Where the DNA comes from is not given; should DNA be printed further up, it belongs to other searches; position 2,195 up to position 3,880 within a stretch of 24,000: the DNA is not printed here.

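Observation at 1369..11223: Pilin-less secretion-ATPase / FlaJ-like platform module built around a 1175-aa glycoprotein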

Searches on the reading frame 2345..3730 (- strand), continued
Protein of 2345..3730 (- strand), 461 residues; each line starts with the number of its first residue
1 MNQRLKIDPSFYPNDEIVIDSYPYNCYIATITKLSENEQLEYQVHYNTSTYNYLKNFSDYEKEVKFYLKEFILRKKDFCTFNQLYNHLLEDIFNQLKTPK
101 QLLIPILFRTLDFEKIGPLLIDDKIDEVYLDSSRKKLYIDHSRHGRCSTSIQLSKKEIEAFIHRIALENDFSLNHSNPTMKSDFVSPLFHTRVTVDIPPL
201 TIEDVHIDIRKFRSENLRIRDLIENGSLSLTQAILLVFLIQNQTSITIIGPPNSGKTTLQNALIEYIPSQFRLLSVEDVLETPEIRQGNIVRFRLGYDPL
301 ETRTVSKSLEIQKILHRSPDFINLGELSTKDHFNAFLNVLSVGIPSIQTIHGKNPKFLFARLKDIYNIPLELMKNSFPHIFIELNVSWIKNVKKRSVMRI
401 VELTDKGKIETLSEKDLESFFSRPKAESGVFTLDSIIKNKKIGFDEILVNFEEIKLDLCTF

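Call 106: search_protein_families(library=ncbifam, proteins=[L034:9959-10174:+, L016:17011-17205:+, L019:3057-3701:+, L004:6938-7507:+], max_evalue=10)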
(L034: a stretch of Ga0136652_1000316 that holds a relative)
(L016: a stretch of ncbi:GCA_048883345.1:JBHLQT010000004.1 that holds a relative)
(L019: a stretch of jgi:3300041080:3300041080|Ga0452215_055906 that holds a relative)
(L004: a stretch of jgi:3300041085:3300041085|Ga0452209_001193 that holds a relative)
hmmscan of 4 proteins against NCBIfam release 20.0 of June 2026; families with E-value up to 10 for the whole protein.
L034:9959-10174:+ (71 aa): 2 families
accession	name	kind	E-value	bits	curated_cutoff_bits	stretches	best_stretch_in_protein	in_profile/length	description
NF002461.0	PRK01663.1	subfamily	0.0055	15.8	513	1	5-63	129-184/428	C4-dicarboxylate transporter DctA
NF009587.0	PRK13027.1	subfamily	0.0088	14.9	570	1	4-63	129-185/442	C4-dicarboxylate transporter DctA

L016:17011-17205:+ (64 aa): 1 family
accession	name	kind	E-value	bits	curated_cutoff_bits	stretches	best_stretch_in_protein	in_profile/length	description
NF011326.0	PRK14740.1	equivalog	1.9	8.3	57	0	44-50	1-7/29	K(+)-transporting ATPase subunit F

L019:3057-3701:+ (214 aa): 10 families
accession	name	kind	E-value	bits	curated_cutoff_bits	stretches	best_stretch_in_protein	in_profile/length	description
TIGR00231.1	small_GTP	domain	5e-18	65.4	42.5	1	9-162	4-160/164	GTP-binding protein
TIGR01618.1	phage_P_loop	hypoth_equivalog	0.0077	15.9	138.75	1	8-35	12-39/220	phage nucleotide-binding protein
NF058535.1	antiphage_EruA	equivalog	0.03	12.4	1000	1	8-32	24-48/1318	NACHT domain-containing antiphage protein EruA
NF010342.0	PRK13768.1-5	equivalog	0.065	13.1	414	1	11-51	4-45/255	GTPase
TIGR02528.1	EutP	subfamily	0.067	13.4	138.35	1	10-41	2-33/142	EutP/PduV family microcompartment system protein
NF003255.0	PRK04213.1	equivalog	0.084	12.2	164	1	5-56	6-55/204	GTP-binding protein EngB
NF005994.0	PRK08118.1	equivalog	0.085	12.9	215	1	10-32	3-25/172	DNA topology modulation protein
NF010341.0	PRK13768.1-3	equivalog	0.097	12.3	355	1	10-39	4-33/257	GTPase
NF010248.0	PRK13695.1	equivalog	0.12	12.1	156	1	9-28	4-23/180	NTPase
NF049994.1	slr1306_fam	domain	0.21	10.1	490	1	9-40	109-140/470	slr1306 family protein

L004:6938-7507:+ (189 aa): 10 families
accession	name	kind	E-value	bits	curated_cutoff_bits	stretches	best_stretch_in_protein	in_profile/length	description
TIGR00231.1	small_GTP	domain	8.6e-16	58.1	42.5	1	11-165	3-160/164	GTP-binding protein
TIGR02528.1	EutP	subfamily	7.6e-06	26.2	138.35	2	13-49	2-36/142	EutP/PduV family microcompartment system protein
NF000908.1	PRK00089.1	equivalog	0.00021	20.7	237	1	112-175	108-171/291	GTPase Era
NF000355.4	ribo_prot_ABC_F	equivalog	0.0054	15.6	380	1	9-42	26-59/499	ribosomal protection-like ABC-F family protein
NF010248.0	PRK13695.1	equivalog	0.043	13.5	156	1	11-30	3-22/180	NTPase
NF000514.1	ABCF_OptrA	exception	0.043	12.1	1450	1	9-62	44-95/655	ABC-F type ribosomal protection protein OptrA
NF011646.0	PRK15064.1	equivalog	0.047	12.1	762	1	10-31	344-365/530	ABC-F family ATPase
TIGR01618.1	phage_P_loop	hypoth_equivalog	0.11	12.2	138.75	1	7-40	8-41/220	phage nucleotide-binding protein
TIGR03594.1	GTPase_EngA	equivalog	0.15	11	306.7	1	113-168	285-343/432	ribosome biogenesis GTPase Der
TIGR02868.1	CydC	equivalog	0.17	10.5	329.05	1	13-31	363-381/530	thiol reductant ABC exporter subunit CydC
